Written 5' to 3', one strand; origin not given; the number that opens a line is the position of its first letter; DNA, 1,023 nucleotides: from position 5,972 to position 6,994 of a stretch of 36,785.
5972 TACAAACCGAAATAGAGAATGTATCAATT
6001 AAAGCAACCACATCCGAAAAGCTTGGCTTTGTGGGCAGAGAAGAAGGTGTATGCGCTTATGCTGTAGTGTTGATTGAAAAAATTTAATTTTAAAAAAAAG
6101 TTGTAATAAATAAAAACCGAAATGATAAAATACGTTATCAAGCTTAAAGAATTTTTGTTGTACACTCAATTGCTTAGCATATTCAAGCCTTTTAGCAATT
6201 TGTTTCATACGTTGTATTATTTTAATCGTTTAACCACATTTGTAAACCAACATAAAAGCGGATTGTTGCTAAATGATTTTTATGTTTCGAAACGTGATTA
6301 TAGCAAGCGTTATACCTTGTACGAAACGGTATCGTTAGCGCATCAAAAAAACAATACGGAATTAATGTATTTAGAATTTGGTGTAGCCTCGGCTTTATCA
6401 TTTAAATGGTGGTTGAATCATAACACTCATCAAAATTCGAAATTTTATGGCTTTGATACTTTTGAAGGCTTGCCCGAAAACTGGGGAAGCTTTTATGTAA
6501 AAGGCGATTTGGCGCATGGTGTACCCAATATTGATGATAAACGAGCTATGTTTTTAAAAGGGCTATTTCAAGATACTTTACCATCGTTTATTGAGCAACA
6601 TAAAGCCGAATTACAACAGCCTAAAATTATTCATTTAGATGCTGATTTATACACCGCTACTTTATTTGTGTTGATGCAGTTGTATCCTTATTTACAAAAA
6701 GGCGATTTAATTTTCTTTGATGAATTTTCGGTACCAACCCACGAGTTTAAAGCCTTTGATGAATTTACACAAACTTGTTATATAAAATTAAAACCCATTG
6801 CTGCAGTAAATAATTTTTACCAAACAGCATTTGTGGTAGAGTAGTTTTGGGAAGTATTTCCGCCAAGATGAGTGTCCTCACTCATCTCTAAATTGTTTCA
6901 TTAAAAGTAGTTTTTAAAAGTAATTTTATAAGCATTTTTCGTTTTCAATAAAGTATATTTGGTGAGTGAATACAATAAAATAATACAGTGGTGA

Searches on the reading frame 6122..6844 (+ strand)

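Call 62: search_protein_families(library=pfam, proteins=[window:6122-6844:+], max_evalue=0.001)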
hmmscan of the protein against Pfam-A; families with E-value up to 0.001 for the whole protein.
window:6122-6844:+ (240 aa): 2 families
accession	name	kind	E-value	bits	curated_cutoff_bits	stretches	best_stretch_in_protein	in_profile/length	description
PF05711.17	TylF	-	1.2e-13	51.3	23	1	137-229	170-255/264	Macrocin-O-methyltransferase (TylF)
PF13578.12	Methyltransf_24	-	1.4e-06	29.6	26.3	1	84-201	1-104/105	Methyltransferase domain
